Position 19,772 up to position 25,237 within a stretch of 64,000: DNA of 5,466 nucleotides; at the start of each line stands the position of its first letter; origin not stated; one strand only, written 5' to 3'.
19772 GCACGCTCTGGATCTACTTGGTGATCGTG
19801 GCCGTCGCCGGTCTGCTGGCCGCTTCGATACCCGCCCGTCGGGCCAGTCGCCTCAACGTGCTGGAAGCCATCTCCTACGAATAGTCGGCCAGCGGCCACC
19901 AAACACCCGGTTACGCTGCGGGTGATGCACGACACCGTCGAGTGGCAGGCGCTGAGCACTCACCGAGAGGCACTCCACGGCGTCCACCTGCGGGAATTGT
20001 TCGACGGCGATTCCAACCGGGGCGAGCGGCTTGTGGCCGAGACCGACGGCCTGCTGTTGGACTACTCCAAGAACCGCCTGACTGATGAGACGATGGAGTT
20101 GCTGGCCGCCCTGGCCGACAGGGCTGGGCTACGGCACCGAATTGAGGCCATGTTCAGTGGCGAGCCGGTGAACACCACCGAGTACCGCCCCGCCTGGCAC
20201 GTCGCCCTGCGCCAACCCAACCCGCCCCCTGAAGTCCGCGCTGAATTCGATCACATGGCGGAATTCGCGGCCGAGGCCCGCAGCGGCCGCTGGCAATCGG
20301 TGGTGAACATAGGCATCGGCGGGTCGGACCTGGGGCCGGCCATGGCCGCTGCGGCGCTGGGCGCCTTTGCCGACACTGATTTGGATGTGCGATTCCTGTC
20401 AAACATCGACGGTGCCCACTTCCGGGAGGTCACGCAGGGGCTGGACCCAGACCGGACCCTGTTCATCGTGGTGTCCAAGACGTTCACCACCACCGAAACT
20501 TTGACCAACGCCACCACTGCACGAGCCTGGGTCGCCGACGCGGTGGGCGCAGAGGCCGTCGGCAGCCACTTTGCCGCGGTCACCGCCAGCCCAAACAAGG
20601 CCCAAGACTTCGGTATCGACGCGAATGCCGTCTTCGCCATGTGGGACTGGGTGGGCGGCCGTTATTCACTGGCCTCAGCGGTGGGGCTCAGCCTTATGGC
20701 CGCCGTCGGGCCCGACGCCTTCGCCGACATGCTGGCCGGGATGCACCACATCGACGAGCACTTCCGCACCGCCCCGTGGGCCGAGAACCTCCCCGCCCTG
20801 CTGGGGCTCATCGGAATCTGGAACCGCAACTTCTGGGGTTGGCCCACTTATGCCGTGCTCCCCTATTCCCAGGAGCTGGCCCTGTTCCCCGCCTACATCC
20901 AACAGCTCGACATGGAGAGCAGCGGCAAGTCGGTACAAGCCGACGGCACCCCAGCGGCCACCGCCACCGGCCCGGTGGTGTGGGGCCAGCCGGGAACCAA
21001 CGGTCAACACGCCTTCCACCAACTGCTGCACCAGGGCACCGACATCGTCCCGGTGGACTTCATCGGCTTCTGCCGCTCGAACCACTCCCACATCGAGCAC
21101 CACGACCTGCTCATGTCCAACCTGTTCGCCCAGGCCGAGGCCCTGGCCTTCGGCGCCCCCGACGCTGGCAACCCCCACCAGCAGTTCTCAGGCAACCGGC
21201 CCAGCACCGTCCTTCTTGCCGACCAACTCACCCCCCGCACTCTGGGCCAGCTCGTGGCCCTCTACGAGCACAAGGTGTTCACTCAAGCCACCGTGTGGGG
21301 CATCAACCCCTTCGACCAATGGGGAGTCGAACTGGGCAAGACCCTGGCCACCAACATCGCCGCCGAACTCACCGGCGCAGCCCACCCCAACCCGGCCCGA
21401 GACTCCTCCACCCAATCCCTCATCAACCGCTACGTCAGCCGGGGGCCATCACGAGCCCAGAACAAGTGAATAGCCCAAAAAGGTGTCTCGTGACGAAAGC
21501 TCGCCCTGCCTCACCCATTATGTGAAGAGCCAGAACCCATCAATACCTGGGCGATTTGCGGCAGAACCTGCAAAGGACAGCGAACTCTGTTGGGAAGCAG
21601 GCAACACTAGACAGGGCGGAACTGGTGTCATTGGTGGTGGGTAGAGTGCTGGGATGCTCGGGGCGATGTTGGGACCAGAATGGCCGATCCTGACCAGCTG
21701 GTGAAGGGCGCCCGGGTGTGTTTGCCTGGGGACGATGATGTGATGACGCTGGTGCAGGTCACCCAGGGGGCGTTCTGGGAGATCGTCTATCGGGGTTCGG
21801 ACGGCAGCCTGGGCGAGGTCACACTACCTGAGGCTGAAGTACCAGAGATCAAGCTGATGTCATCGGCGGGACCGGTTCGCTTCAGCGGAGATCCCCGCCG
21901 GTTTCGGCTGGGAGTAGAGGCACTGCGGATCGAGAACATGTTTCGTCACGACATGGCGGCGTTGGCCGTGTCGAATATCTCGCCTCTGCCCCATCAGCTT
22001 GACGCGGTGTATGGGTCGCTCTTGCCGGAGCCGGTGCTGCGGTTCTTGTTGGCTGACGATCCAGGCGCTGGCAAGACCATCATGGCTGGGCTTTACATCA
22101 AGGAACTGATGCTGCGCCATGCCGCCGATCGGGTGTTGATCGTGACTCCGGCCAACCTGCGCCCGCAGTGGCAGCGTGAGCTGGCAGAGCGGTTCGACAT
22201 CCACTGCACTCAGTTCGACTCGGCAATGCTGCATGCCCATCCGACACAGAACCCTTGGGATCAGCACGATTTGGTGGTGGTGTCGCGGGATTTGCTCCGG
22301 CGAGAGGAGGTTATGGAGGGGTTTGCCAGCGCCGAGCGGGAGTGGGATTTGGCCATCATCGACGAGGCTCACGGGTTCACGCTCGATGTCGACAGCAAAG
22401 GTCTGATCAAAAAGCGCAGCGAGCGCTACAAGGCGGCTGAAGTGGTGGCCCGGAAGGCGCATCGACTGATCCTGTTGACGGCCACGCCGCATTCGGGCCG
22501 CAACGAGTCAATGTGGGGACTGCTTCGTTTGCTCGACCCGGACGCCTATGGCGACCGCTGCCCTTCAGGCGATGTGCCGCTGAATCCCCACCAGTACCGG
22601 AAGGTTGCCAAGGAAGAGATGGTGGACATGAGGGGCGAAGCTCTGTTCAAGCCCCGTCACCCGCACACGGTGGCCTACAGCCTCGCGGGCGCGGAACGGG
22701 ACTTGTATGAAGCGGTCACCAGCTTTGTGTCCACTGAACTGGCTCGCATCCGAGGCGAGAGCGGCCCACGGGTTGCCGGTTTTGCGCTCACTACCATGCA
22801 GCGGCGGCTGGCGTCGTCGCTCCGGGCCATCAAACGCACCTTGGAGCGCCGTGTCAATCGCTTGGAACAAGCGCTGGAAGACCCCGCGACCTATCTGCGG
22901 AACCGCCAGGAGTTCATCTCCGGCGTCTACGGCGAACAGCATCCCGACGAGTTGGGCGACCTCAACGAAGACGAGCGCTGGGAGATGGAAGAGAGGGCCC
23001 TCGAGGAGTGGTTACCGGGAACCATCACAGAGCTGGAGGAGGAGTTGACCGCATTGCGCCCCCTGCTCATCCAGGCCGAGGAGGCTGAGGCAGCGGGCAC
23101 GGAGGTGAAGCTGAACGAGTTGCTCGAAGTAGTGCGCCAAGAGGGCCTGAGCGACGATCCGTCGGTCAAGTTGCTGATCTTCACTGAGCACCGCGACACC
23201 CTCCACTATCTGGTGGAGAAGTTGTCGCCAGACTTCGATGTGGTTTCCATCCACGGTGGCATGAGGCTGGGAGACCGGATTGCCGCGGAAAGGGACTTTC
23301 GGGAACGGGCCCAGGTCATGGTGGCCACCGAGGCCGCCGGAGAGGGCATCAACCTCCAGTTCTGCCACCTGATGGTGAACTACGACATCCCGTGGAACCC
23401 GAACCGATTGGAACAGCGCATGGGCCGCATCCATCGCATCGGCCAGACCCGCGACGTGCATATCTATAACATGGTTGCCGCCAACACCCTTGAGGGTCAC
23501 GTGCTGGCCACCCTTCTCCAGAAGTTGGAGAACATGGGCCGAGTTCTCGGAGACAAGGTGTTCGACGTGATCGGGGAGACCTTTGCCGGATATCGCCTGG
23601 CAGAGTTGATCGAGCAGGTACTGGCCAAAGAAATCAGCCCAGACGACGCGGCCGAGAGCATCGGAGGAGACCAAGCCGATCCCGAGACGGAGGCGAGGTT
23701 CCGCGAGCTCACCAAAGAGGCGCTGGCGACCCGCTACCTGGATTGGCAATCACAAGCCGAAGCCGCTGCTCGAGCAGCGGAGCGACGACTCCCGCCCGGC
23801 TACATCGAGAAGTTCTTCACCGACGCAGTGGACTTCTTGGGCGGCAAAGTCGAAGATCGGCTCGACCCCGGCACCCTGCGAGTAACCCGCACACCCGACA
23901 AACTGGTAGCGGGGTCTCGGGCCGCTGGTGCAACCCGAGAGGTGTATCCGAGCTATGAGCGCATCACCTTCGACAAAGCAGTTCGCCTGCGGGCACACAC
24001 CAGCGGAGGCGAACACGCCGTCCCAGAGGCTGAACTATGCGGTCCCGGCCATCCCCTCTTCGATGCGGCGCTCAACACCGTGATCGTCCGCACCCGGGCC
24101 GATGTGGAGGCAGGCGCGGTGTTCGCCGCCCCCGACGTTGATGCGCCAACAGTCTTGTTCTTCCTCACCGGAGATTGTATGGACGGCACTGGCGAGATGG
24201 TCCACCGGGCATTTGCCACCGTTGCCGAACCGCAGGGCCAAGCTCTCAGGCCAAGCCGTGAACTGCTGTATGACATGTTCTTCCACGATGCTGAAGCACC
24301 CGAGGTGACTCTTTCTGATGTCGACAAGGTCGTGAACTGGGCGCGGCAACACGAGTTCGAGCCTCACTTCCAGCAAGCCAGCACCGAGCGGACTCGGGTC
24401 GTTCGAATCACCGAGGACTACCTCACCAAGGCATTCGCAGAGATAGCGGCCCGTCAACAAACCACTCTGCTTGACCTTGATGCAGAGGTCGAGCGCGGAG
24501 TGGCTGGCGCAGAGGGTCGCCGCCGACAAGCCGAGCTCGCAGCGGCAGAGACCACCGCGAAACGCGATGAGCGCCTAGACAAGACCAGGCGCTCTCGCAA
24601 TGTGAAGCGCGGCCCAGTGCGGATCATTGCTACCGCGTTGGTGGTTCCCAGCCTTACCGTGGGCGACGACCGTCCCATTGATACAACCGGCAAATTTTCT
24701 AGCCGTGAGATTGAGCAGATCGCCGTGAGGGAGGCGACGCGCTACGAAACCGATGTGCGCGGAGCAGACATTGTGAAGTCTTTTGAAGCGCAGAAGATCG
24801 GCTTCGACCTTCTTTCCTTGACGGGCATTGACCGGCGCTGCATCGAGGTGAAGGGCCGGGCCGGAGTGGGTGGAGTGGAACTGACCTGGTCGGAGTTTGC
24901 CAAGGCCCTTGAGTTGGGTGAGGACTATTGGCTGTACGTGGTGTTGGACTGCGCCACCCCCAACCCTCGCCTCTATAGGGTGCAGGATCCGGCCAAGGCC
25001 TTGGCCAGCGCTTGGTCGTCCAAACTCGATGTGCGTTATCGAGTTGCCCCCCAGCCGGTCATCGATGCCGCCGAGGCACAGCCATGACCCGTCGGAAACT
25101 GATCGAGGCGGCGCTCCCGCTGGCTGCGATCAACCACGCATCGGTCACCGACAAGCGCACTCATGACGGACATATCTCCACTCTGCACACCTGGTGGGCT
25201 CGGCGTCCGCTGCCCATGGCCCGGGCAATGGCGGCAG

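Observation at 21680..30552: Helicase-methylase-ATPase triad: SNF2/DUF3883-nuclease, DUF1156 methylase and DUF499 ATPase as a candidate ATP-driven restriction-modification-like defence module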

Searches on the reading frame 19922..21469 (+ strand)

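Call 24: search_protein_families(library=pfam, proteins=[window:19922-21469:+], max_evalue=0.001)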
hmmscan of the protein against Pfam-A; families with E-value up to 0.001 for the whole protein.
window:19922-21469:+ (515 aa): 1 family
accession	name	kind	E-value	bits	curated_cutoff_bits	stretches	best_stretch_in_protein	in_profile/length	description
PF00342.24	PGI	-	4.5e-167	557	22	1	47-501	1-486/486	Phosphoglucose isomerase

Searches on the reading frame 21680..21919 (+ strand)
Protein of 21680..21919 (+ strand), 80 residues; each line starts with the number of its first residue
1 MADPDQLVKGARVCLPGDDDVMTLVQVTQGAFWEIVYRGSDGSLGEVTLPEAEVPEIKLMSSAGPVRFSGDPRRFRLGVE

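Call 90: search_protein_families(library=pfam, proteins=[window:21680-21919:+], max_evalue=10)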
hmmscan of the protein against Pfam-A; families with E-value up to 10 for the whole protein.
window:21680-21919:+ (80 aa): 0 families

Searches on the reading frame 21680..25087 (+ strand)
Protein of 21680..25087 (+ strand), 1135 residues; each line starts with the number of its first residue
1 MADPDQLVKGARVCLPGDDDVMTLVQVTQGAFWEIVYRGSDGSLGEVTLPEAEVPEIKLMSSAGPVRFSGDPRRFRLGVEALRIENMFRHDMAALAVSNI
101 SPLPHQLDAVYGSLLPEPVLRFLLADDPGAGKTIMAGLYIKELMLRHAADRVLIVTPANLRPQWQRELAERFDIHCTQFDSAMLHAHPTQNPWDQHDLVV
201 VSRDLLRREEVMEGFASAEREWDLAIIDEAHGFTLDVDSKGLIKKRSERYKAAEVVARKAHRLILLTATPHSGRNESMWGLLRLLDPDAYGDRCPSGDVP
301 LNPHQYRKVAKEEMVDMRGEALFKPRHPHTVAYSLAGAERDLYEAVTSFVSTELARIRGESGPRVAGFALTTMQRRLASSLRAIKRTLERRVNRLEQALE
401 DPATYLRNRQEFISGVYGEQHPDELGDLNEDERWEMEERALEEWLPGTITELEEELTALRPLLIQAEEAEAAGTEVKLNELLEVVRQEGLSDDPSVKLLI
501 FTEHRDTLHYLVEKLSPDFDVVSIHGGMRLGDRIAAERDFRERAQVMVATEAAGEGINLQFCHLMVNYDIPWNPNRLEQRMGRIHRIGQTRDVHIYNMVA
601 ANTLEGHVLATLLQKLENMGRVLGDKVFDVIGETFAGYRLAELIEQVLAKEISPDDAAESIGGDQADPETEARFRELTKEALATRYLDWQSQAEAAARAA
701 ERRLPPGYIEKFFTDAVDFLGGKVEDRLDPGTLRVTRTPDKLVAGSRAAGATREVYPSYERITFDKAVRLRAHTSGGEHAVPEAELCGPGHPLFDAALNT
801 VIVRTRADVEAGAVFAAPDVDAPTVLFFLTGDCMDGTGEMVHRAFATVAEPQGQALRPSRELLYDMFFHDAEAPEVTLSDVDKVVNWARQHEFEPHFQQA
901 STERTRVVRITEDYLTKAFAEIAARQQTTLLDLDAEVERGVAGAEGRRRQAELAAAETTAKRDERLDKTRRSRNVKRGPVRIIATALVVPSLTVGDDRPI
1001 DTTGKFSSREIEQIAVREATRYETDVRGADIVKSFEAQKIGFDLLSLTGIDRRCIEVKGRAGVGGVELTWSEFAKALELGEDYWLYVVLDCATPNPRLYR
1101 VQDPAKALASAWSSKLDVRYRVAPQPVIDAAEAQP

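Call 6: search_protein_families(library=pfam, proteins=[window:21680-25087:+], max_evalue=0.01)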
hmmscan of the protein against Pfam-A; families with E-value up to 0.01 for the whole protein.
window:21680-25087:+ (1135 aa): 4 families
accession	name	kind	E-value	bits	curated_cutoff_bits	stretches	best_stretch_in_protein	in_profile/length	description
PF00271.37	Helicase_C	-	1.3e-23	83.8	23.5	1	487-588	8-110/110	Helicase conserved C-terminal domain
PF00176.29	SNF2-rel_dom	-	2e-13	50.6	24.9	1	123-292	21-185/290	SNF2-related domain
PF13020.12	NOV_C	-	1e-10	42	22.1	1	1012-1099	2-89/91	Protein NO VEIN, C-terminal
PF04851.21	ResIII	-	1.5e-09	38.4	22.5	1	121-271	25-163/164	Type III restriction enzyme, res subunit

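Call 7: search_protein_families(library=padloc, proteins=[window:21680-25087:+], max_evalue=0.001)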
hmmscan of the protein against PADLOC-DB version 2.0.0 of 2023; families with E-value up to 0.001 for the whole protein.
window:21680-25087:+ (1135 aa): 54 families (the best 25 are shown)
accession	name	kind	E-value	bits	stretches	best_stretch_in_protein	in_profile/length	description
PDLC00659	HmaA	-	1.8e-195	650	1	19-1089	19-1131/1176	SNF2 helicase / DEAD-box helicase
PDLC02620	DrmD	-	1.3e-110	369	1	84-643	83-633/1060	DrmD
PDLC02500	BrxHI|BrxHII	-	1.6e-103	346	1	74-662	62-646/933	BrxHI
PDLC02621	DrmD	-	3.3e-91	305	1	103-637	123-680/1040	DrmD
PDLC02504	BrxHI|BrxHII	-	4.1e-86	287.8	1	98-842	106-814/971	BrxHII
PDLC02623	DrmD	-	7.1e-62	207.4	2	326-673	401-703/1040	DrmD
PDLC02572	DrmA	-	2.8e-61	205.6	1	118-637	134-677/1043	DrmA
PDLC02634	DrmD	-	7.4e-58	194.1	1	93-623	83-619/900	DrmD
PDLC02619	DrmD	-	3.7e-55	185.5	2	92-516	23-434/872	DrmD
PDLC02632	DrmD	-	1.1e-49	167.5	1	121-605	142-643/662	DrmD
PDLC02633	DrmD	-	1.2e-48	163.8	1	105-601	129-643/839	DrmD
PDLC02843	DpdE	-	2e-44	149.8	2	92-290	149-317/1091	DpdE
PDLC02840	DpdE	-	9.1e-43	144.7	2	92-290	150-322/1091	DpdE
PDLC02624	DrmD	-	1.8e-35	120.6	1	140-621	2-507/652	DrmD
PDLC02193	PLD_Helicase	-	1e-31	108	2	543-624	753-835/905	-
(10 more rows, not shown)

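Call 33: search_solved_structures(query=window:21680-25084:+, max_evalue=0.001)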
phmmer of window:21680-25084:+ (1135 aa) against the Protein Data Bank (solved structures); distinct sequences matched with E-value up to 0.001: 165 (the best 60 are shown).
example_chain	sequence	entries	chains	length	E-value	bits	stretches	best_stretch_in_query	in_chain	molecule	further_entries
6bog_A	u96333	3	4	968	5.7e-43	150.2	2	74-295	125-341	RNA polymerase-associated protein RapA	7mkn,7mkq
7m8e_F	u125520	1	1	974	5.8e-43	150.2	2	74-295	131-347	RNA polymerase-associated protein RapA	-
8so8_A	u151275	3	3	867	6.2e-43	150.1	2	74-295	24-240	RNA polymerase-associated protein RapA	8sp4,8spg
4s20_K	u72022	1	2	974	8.3e-43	149.7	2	74-293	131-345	RNA polymerase-associated protein RapA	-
8t0l_F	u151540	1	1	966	3.9e-42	147.5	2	74-295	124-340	RNA polymerase-associated protein RapA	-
6pwf_K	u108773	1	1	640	1.7e-19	72.5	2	497-617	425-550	chromatin remodeling factor ISWI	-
5jxr_A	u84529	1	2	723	5.5e-19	70.8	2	473-617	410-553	Chromatin-remodeling complex ATPase-like protein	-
6gej_M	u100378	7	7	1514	3.9e-18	68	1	491-629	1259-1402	Helicase SWR1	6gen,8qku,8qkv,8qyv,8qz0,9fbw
9b1d_A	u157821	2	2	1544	4.1e-18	67.9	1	491-629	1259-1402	Helicase SWR1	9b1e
9z04_A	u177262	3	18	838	4.8e-17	64.4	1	497-611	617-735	Lymphoid-specific helicase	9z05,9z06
6fhs_G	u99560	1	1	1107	5.1e-17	64.3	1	476-661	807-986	Ino80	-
8oo7_G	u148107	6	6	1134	5.5e-17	64.2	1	476-661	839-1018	Chromatin-remodeling ATPase Ino80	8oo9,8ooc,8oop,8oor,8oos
8atf_G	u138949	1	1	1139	5.6e-17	64.2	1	476-661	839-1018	Ino80 ATPase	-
1z63_A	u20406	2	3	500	6.1e-17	64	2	475-609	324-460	Helicase of the snf2/rad54 family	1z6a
7ux9_P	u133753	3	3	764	1.5e-16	62.8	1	497-628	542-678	ATP-dependent DNA helicase DDM1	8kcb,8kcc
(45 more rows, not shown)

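Call 42: search_protein_families(library=ncbifam, proteins=[window:21680-25084:+], max_evalue=0.001)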
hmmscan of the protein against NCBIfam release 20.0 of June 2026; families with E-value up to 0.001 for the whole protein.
window:21680-25084:+ (1135 aa): 20 families
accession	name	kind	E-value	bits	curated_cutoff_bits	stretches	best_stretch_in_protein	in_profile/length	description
NF038317.1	DISARM_DrmD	equivalog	1.7e-102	344.5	610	1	70-686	73-697/1021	DISARM system SNF2-like helicase DrmD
NF003426.0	PRK04914.1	equivalog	2.7e-58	198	576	2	73-293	124-339/959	RNA polymerase-associated protein RapA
NF041062.1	DpdE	equivalog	2.6e-55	187.9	500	2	92-291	144-318/1048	protein DpdE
NF038318.1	DISARM_DrmD_b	equivalog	2.7e-55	187.9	950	2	92-516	20-431/868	DISARM system SNF2-like helicase DrmD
NF042964.1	phospholipD_antiphage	equivalog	3.7e-49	167.8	1100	2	337-633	572-835/895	phospholipase D-like domain-containing anti-phage protein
NF058637.1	helic_SCO1167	equivalog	6.6e-21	74.1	1200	2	477-624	767-911/932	SCO1167/SCO6262 family helicase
NF053675.1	pilus_reg_Snf2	equivalog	9.6e-16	57.1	1100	1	477-617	862-1002/1029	pilus expression-regulating Snf2 family helicase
NF041790.1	anti-phage_ZorD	equivalog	1.4e-12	46.4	1500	1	475-596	904-1033/1035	type I Zorya anti-phage system protein ZorD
NF010337.0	PRK13766.1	equivalog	1.6e-10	39.8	610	1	472-607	344-485/781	Hef nuclease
NF002340.1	PRK01297.1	equivalog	2.7e-09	36.3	564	1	490-589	244-345/372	ATP-dependent RNA helicase RhlB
NF008394.0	PRK11192.1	equivalog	1.7e-08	33.7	507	1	493-589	245-343/441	ATP-dependent RNA helicase SrmB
NF053631.1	RNA_helic_CshA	equivalog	5.2e-08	32.2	646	1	511-590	253-334/434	degradosome RNA helicase CshA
NF053711.1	RNA_heli_RhlE1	exception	8e-08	31.4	750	1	497-602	246-351/434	RNA helicase RhlE1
NF008744.0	PRK11776.1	equivalog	8.2e-08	31.2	524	1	490-590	237-339/460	ATP-dependent RNA helicase DbpA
NF007882.0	PRK10590.1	equivalog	3.6e-07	29.5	743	1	497-591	247-343/456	ATP-dependent RNA helicase RhlE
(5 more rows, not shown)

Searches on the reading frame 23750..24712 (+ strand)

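Call 90: search_protein_families(library=pfam, proteins=[window:23750-24712:+], max_evalue=10)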
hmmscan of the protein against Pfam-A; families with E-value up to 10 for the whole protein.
window:23750-24712:+ (321 aa): 1 family
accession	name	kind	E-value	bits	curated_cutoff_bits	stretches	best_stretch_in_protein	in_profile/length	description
PF09312.16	SurA_N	-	0.12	13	30.8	1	214-249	61-96/118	SurA N-terminal domain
